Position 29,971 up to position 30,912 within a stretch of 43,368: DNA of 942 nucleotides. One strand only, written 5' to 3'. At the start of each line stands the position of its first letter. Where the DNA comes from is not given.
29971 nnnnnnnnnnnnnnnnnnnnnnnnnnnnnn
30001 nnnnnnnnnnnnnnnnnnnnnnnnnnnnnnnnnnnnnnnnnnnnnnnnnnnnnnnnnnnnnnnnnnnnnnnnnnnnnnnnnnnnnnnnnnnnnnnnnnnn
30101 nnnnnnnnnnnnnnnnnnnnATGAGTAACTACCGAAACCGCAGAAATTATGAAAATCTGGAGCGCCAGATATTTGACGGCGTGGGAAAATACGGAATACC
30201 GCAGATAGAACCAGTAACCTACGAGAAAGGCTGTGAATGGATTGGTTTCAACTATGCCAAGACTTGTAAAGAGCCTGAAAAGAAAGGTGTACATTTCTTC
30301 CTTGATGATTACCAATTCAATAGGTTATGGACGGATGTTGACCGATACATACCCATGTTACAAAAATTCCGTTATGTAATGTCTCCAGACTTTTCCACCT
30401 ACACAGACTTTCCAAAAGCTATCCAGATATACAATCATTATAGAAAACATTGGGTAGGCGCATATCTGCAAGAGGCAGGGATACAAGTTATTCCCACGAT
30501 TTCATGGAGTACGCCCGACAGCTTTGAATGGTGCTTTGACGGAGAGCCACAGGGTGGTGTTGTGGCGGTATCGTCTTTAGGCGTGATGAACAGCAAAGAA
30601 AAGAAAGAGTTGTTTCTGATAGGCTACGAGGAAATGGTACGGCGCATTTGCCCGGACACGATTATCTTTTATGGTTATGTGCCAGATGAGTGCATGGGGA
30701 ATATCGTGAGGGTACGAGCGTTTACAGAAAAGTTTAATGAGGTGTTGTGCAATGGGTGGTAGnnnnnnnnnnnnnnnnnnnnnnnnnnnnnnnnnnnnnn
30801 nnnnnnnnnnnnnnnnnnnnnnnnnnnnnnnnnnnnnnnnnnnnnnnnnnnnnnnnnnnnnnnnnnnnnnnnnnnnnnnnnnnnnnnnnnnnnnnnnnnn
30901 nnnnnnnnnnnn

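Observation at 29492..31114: Second insertion in the head-tail joining region, with a holin-like protein far from the endolysin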

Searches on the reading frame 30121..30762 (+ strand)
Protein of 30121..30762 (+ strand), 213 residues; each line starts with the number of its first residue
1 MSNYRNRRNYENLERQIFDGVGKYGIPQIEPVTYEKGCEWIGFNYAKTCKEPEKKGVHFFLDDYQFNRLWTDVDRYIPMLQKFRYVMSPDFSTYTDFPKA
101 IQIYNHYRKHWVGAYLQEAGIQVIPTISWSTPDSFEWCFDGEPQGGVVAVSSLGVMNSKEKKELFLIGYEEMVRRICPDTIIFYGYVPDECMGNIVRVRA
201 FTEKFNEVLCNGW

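Call 4: search_protein_families(library=pfam, proteins=[window:30121-30762:+], max_evalue=0.1)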
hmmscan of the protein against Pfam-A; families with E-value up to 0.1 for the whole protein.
window:30121-30762:+ (213 aa): 1 family
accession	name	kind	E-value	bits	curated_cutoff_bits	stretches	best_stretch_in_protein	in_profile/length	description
PF14386.11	DUF4417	-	1.4e-57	194.6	28.9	1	21-200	4-181/183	Domain of unknown function (DUF4417)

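Call 6: search_protein_families(library=phrogs, proteins=[window:30121-30762:+], max_evalue=0.01)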
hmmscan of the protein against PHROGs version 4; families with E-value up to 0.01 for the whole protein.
window:30121-30762:+ (213 aa): 2 families
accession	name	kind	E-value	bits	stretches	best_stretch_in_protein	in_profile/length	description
phrog_8680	-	unknown function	5.2e-72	242.6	1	8-204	13-208/221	-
phrog_940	-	DNA, RNA and nucleotide metabolism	4.8e-64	218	1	14-204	164-357/388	nuclease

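Call 58: search_solved_structures(query=window:30121-30762:+, max_evalue=10)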
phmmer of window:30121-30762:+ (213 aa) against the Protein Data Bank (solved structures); distinct sequences matched with E-value up to 10: 16.
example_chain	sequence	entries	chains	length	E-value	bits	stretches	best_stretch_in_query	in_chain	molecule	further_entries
6ktz_A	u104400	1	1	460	0.14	14.7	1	116-198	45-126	Sulfurtransferase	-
6kvw_A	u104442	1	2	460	0.17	14.4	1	116-198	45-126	Sulfurtransferase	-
6kvy_A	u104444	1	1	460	0.18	14.4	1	116-198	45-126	Sulfurtransferase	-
3ahz_A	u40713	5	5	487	0.18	14.3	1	100-153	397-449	Beta-glucosidase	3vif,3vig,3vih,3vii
3vik_A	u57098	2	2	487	0.19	14.3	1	100-153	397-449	Beta-glucosidase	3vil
3vij_A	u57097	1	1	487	0.19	14.3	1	100-153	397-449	Beta-glucosidase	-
3ai0_A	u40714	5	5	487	0.19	14.3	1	100-153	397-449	beta-glucosidase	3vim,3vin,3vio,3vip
6ktv_A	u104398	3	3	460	0.2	14.2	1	116-198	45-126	Sulfurtransferase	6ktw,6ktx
6kvz_A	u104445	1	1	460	0.2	14.2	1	116-198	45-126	Sulfurtransferase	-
6kw0_A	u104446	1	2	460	0.2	14.2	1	116-198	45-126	Sulfurtransferase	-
6ku1_A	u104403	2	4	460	0.21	14.1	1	116-198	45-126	Sulfurtransferase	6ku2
6h98_A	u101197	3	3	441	0.27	13.8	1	120-198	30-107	Sulfurtransferase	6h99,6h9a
4r27_A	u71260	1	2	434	0.32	13.5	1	119-152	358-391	Glycoside hydrolase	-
8s7v_C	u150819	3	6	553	1.1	11.8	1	53-130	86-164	Methyl-coenzyme M reductase subunit alpha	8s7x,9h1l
5n69_G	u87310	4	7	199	1.7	11.1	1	65-108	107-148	Myosin light chain 3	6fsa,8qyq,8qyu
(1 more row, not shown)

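Call 59: find_homologous_proteins(query=window:30121-30762:+, max_evalue=0.001)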
Query window:30121-30762:+ (213 aa): 3979 proteins with E <= 0.001 among 4030 candidates; the best 120 are listed.
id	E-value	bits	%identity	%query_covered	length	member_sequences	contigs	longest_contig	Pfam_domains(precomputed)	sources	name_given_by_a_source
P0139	1.2e-148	511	100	100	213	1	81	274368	PF14386.12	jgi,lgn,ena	jgi:hypothetical protein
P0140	1.6e-148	510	100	100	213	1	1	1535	PF14386.12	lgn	-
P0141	2.2e-148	510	99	100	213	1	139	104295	PF14386.12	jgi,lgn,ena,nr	jgi:hypothetical protein|nr:MAG TPA: protein of unknown function (DUF4417) [Caudoviricetes sp.]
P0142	4.1e-148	509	100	100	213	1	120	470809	PF14386.12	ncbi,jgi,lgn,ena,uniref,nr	ncbi:DUF4417 domain-containing protein [Enterocloster clostridioformis]|jgi:hypothetical protein|uni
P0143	6.7e-148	508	99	100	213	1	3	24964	PF14386.12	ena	-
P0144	7.6e-148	508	99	100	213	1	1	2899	PF14386.12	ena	-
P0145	8.4e-148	508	99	100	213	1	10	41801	PF14386.12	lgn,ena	-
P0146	8.6e-148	508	99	100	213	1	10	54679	PF14386.12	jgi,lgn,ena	jgi:hypothetical protein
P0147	1.0e-147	508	99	100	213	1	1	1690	PF14386.12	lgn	-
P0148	1.1e-147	507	100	100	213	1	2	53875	PF14386.12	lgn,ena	-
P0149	1.6e-147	507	99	100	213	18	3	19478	PF14386.12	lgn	-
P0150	2.6e-147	506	99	100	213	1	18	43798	PF14386.12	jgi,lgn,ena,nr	jgi:hypothetical protein|nr:MAG TPA: protein of unknown function (DUF4417) [Caudoviricetes sp.]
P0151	2.8e-147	506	99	100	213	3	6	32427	PF14386.12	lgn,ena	-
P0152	3.6e-147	506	99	100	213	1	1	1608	PF14386.12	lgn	-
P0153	3.6e-147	506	99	100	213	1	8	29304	PF14386.12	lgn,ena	-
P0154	4.3e-147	506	99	100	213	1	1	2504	PF14386.12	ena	-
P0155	4.9e-147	505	99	100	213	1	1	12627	PF14386.12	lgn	-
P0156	6.1e-147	505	99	100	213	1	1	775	PF14386.12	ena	-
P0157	7.2e-147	505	99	100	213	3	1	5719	PF14386.12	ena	-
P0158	1.1e-146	504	99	100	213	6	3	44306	PF14386.12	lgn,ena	-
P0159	1.4e-146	504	99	100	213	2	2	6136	PF14386.12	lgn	-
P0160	1.5e-146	504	98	100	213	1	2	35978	PF14386.12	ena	-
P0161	1.5e-146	504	99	100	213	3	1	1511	PF14386.12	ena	-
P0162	1.6e-146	504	99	100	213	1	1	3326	PF14386.12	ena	-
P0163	5.3e-146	502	97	100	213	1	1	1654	PF14386.12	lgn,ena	-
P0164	1.0e-145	501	98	100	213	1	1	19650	PF14386.12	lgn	-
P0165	1.8e-145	500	97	100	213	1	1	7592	PF14386.12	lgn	-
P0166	2.7e-145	500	98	100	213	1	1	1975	PF14386.12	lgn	-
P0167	3.4e-145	499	98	100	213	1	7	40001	PF14386.12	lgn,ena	-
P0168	3.7e-145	499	97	100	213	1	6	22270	PF14386.12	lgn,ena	-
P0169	3.8e-145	499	98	100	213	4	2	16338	PF14386.12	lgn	-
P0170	8.7e-145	498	97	100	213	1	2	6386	PF14386.12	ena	-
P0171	3.3e-144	496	97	100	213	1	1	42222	PF14386.12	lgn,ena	-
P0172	6.2e-144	495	96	100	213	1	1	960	PF14386.12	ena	-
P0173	3.0e-142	490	96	100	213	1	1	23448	PF14386.12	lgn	-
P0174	7.1e-138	475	93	100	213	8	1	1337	PF14386.12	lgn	-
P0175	1.1e-135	468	90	100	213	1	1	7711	PF14386.12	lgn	-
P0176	9.8e-134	462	90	100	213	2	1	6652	PF14386.12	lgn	-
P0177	1.1e-132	459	89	100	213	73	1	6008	PF14386.12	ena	-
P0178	1.6e-131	455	88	100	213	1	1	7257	PF14386.12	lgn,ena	-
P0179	1.6e-131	455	89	99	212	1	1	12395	PF14386.12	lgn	-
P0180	2.0e-131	454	88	100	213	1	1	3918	PF14386.12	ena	-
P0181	2.8e-131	454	88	99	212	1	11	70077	PF14386.12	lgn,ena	-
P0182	3.5e-131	454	89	99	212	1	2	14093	PF14386.12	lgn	-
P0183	4.0e-131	453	88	100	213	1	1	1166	PF14386.12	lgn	-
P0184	2.0e-130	451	89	99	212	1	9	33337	PF14386.12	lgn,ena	-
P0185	2.3e-130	451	88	100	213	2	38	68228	PF14386.12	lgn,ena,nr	nr:MAG TPA: protein of unknown function (DUF4417) [Bacteriophage sp.]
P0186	5.4e-130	450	87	100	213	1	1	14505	PF14386.12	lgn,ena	-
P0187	1.3e-129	448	87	100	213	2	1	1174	PF14386.12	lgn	-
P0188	1.7e-129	448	86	100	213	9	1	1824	PF14386.12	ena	-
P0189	2.4e-129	448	87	100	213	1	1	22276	PF14386.12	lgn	-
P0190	3.8e-129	447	86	100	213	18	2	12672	PF14386.12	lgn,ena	-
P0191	6.9e-129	446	87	100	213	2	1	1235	PF14386.12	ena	-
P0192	4.0e-128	444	85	100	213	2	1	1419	PF14386.12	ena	-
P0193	1.2e-127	442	86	99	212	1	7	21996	PF14386.12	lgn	-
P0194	1.6e-127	442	85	99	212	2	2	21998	PF14386.12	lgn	-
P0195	2.3e-127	441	86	100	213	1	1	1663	PF14386.12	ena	-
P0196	4.7e-127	440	85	99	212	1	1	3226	PF14386.12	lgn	-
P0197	8.7e-127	439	84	100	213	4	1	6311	PF14386.12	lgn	-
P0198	1.2e-126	439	85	100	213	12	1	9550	PF14386.12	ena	-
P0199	2.9e-126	437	84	99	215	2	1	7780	PF14386.12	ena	-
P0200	3.2e-124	431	82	99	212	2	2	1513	PF14386.12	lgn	-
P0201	5.3e-124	430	84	99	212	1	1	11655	PF14386.12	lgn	-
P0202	1.5e-123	429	82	100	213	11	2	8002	PF14386.12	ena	-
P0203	1.8e-123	428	82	100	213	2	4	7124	PF14386.12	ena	-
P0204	1.9e-123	428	82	99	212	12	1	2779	PF14386.12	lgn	-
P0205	4.5e-123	427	86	100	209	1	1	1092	PF14386.12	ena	-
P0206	3.9e-122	424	81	100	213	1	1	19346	PF14386.12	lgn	-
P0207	4.4e-122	424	82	99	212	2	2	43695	PF14386.12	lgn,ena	-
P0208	1.4e-121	422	82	99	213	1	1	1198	PF14386.12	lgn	-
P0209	2.2e-121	422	81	99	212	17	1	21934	PF14386.12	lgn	-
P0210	9.2e-121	419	82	98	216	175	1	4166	PF14386.12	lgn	-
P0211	1.4e-120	419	82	98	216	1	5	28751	PF14386.12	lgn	-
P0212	2.8e-120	418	81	99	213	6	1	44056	PF14386.12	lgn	-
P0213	5.6e-120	417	82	98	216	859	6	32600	PF14386.12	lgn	-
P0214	6.5e-120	417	82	98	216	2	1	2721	PF14386.12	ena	-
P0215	6.7e-120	417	82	98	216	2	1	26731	PF14386.12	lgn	-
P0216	7.1e-120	417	81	98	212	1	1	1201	PF14386.12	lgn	-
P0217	1.1e-119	416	83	98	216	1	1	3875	PF14386.12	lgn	-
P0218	1.3e-119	416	82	98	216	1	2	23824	PF14386.12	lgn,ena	-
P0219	1.6e-119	415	81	98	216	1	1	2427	PF14386.12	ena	-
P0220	2.5e-119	415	81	98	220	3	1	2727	PF14386.12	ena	-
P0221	3.1e-119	414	81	98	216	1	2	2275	PF14386.12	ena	-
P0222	3.1e-119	414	81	98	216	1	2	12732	PF14386.12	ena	-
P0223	3.6e-119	414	81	98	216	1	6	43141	PF14386.12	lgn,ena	-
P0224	3.7e-119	414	81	98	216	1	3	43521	PF14386.12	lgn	-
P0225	5.2e-119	414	81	98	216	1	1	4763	PF14386.12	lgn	-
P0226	6.3e-119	413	81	98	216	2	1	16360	PF14386.12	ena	-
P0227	7.8e-119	413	81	98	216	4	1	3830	PF14386.12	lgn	-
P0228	1.8e-118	412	81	98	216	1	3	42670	PF14386.12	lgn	-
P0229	1.9e-118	412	78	100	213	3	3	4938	PF14386.12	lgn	-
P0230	2.6e-118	411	81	98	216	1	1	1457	PF14386.12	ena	-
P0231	3.2e-118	411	81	98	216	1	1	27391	PF14386.12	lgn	-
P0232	3.9e-118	411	99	81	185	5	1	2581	PF14386.12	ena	-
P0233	4.6e-118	411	79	97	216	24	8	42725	PF14386.12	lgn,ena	-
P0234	7.2e-118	410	80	98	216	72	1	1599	PF14386.12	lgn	-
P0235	9.6e-118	410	79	99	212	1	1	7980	PF14386.12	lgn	-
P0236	1.6e-117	409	81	98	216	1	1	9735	PF14386.12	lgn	-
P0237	2.1e-117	408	77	100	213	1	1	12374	PF14386.12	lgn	-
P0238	2.8e-117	408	80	97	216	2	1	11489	PF14386.12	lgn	-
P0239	3.5e-117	408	80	97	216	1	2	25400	PF14386.12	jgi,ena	jgi:hypothetical protein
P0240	6.4e-117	407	77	100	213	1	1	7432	PF14386.12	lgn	-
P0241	9.3e-117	406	80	97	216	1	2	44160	PF14386.12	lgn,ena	-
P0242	1.3e-116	406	78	99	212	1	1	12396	PF14386.12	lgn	-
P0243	1.3e-116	406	99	80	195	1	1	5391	PF14386.12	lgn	-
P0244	1.4e-116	406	77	100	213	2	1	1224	PF14386.12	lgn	-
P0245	3.5e-116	404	80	98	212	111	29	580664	PF14386.12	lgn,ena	-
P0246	4.1e-116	404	80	97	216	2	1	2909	PF14386.12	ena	-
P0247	5.8e-116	404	80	98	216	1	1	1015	PF14386.12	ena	-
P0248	1.2e-115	403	79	97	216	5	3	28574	PF14386.12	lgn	-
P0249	1.3e-115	403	79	97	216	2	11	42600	PF14386.12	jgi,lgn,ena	jgi:hypothetical protein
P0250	1.4e-115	402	79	97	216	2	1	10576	PF14386.12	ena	-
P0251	2.6e-115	402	76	94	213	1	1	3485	PF14386.12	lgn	-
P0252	3.4e-115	401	79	97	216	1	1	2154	PF14386.12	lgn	-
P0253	4.6e-115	401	77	99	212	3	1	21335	PF14386.12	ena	-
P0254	5.0e-115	401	79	97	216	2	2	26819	PF14386.12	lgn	-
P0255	1.5e-114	399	76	99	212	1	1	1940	PF14386.12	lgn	-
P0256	1.7e-114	399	76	99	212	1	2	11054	PF14386.12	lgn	-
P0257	2.0e-114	399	91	86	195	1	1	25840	PF14386.12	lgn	-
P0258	3.6e-114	398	77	99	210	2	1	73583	PF14386.12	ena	-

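Call 72: predict_structure(alignment_id=A3)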
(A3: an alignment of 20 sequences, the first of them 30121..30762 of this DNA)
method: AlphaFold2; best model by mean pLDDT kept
length: 213 residues; sequences in the alignment: 20
mean_pLDDT: 71.4   pTM: 0.73
mean pLDDT of the five models: 71.4, 70.2, 68.1, 63.6, 37.4
residues with pLDDT >= 90: 20; 70-90: 121; 50-70: 36; < 50: 36
segments of 3 or more residues with pLDDT < 50: 1-13, 19-23, 202-213
pLDDT, mean of each block of 10 residues (from residue 1): 36 48 65 77 76 70 51 79 83 63 77 84 85 80 88 75 90 92 82 75 35 31
secondary structure, 60 per line:
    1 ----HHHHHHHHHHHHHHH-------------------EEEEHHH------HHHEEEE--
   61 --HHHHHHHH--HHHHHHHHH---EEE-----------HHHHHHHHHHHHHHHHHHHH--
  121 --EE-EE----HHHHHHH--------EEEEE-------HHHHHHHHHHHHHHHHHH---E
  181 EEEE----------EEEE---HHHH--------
elements in order: H5-19 E39-42 E55-58 H63-70 H73-81 E85-87 H99-118 H132-138 E147-151 H159-176 E180-184 E195-198 H202-205

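Call 74: fold_search(model_id=the predicted structure, library=pdb)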
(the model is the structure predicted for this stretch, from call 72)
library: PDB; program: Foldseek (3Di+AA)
matches with E <= 10: 661; with E <= 0.001: 0
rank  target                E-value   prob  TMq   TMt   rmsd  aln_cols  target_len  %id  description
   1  3gk0_E                2.0e-02  0.87  0.40  0.36   6.3       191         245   10  Crystal structure of pyridoxal phosphate biosynthetic protein from Burkholderia pseudomallei (released 2009-03-17)
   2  3gk0_A                8.4e-02  0.60  0.39  0.35   6.5       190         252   11  Crystal structure of pyridoxal phosphate biosynthetic protein from Burkholderia pseudomallei (released 2009-03-17)
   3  4qhr_B                1.2e-01  0.30  0.29  0.21   6.5       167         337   13  The structure of alanine racemase from Acinetobacter baumannii (released 2015-05-06)
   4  9j6x_C                1.2e-01  0.16  0.24  0.09  11.9       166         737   14  Cryo-EM structure of the rice isoamylase ISA1-ISA2 heterocomplex (released 2025-05-28)
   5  9xvv_C                1.3e-01  0.11  0.23  0.09  13.2       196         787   11  Maltoheptaose-bound Arabidopsis ISA2-ISA1-ISA1 heterotrimer (released 2026-04-08)
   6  6zdz_B                1.5e-01  0.14  0.25  0.23  12.6       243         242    8  Tetragonal crystal structure of the bulky-bulky ketone specific alcohol dehydrogenase from Comamonas testosteroni (released 2020-11-11)
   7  3vni_B                1.6e-01  0.54  0.42  0.33   6.5       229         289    7  Crystal structures of D-Psicose 3-epimerase from Clostridium cellulolyticum H10 and its complex with ketohexose sugars (released 2012-08-01)
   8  1ho1_C                1.6e-01  0.47  0.36  0.33   5.7       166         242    8  CRYSTAL STRUCTURE OF PYRIDOXINE 5'-PHOSPHATE SYNTHASE (released 2001-03-28)
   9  6rg0_D                1.8e-01  0.33  0.37  0.36   8.5       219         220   10  Structure of pdxj (released 2020-05-13)
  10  9o04_E                2.0e-01  0.12  0.26  0.21  11.8       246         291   10  CryoEM structure of the FBXO42-CCDC6-PP2Ac degradasome (released 2026-01-21)
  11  1i60                  2.3e-01  0.44  0.39  0.32   7.0       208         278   10  Structural genomics, IOLI protein (released 2002-03-13)
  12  4qhr_A                2.3e-01  0.21  0.33  0.23  15.4       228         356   12  The structure of alanine racemase from Acinetobacter baumannii (released 2015-05-06)
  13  2ae2_A                2.3e-01  0.11  0.25  0.22  12.3       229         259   12  TROPINONE REDUCTASE-II COMPLEXED WITH NADP+ AND PSEUDOTROPINE (released 1999-02-02)
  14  3n9s_B                2.5e-01  0.25  0.33  0.26   9.2       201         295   13  Class II fructose-1,6-bisphosphate aldolase from helicobacter pylori in complex with N-(4-hydroxybutyl)- glycolohydrox (released 2010-11-17)
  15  7p45                  2.5e-01  0.10  0.25  0.11  12.7       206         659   11  Structure of CgGBE in P212121 space group (released 2022-07-27)
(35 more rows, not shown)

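Call 105: search_dna_similar(query=window:30121-30762:+, collection=phages, mode=protein, max_rows=45, rows=spread)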
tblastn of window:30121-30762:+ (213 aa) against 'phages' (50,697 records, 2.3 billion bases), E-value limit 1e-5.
Records with a match: 509; places in all: 509; records where one place covers at least 80% of the query: 301.
Best place of each record, by identity: 80-90% 1; 60-80% 6; <60% 502.
By first word of the organism name: Mycobacterium 385; Streptococcus 57; Gordonia 41; Bacteriophage 14; Fromanvirus 4; Christensenellales 2; Brevibacterium 2; Roseburia 1; Dorea 1; Lactococcus 1; and 1 more.
By host as written in the record: Mycobacterium smegmatis mc2 155 288; Mycobacterium smegmatis mc#155 56; - 27; Gordonia terrae 3612 24; Mycobacterium smegmatis mc2155 14; Gordonia rubripertincta NRRL B-16540 9; Mycobacterium tuberculosis; Mycobacterium smegmatis 5; Mycobacterium smegamtis mc2 155 4; and 61 more.
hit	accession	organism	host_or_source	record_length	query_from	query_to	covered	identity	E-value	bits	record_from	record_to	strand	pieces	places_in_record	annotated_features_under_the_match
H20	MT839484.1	Bacteriophage sp.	human fecal samples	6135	16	210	92%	81.0%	2e-108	346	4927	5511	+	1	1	record has no annotation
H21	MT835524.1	Bacteriophage sp.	human fecal samples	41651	20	195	83%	44.6%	5e-42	156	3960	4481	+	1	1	record has no annotation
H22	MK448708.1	Streptococcus phage Javan23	Streptococcus agalactiae CCUG_39096_A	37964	22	195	82%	42.9%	9e-41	152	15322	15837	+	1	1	DNA modification methylase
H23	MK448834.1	Streptococcus phage Javan91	Streptococcus canis ERR438806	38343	22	185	77%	44.2%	1e-38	146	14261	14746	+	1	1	DNA modification methylase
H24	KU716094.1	Mycobacterium phage Eidsmoe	Mycobacterium smegmatis mc2 155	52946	26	213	88%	37.7%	9e-40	150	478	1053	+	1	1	hypothetical protein (x2)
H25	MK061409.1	Mycobacterium phage ExplosioNervosa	Mycobacterium smegmatis mc2155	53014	26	213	88%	37.7%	1e-39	149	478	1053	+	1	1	1: hypothetical protein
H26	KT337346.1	Streptococcus phage phiARI0285-2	Streptococcus pneumoniae 10B01328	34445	22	185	77%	43.0%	4e-38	145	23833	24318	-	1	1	hypothetical protein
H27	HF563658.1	Streptococcus phage phiBHN167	Streptococcus pneumoniae BHN167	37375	22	185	77%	43.0%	4e-38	145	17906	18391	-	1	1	phiBHN167_00200: phage nuclease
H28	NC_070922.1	Streptococcus phage IPP65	Streptococcus pneumoniae 24B/2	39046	22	185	77%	43.0%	4e-38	145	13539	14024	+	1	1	ParB-like partition nuclease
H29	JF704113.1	Mycobacterium phage UPIE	Mycobacterium smegmatis mc2 155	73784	17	197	85%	38.7%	1e-33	132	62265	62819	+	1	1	110: hypothetical protein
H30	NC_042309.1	Mycobacterium phage Gladiator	Mycobacterium smegmatis mc2 155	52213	18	213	92%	35.3%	1e-36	140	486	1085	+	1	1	1: nuclease | 2: peptidase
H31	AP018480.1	Fromanvirus D29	-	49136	18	213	92%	34.8%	4e-38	145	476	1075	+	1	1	hypothetical protein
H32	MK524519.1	Mycobacterium phage Salz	Mycobacterium smegmatis mc2 155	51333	16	187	81%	39.7%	8e-38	144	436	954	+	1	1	1: hypothetical protein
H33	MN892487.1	Mycobacterium phage Mabel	Mycobacterium smegmatis mc2 155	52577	16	187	81%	39.7%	8e-38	144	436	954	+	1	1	1: hypothetical protein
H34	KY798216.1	Mycobacterium phage Journey13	Mycobacterium smegmatis mc2 155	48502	18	187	80%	40.1%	6e-39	147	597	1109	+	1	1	hypothetical protein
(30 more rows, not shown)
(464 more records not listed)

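Call 107: get_annotated_region(hit=H28, flank=2500)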
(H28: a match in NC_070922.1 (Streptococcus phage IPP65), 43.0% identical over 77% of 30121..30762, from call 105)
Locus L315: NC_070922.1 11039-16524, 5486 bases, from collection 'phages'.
description: Streptococcus phage IPP65, complete genome.
organism: Streptococcus phage IPP65 (NCBI taxid 1916201)
taxonomy: Viruses; Duplodnaviria; Heunggongvirae; Uroviricota; Caudoviricetes; Paclarkvirus; Paclarkvirus IPP65
host: Streptococcus pneumoniae 24B/2; source: -; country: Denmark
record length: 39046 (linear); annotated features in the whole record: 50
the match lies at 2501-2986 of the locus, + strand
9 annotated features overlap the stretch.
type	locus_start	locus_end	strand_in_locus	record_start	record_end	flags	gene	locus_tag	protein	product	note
CDS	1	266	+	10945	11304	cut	-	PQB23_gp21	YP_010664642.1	RusA-like Holliday junction resolvase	-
CDS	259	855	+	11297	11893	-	-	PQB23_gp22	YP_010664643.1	hypothetical protein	-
CDS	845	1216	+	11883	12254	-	-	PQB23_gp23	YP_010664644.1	hypothetical protein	-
CDS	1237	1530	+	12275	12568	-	-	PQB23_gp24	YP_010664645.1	hypothetical protein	-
CDS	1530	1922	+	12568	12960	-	-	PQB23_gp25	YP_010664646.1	hypothetical protein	-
CDS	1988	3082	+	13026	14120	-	-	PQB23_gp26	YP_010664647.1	ParB-like partition nuclease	-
CDS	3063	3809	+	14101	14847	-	-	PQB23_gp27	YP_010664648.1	hypothetical protein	-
CDS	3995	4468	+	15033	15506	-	-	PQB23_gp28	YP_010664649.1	hypothetical protein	-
CDS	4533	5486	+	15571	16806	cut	-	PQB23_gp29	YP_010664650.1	terminase large subunit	-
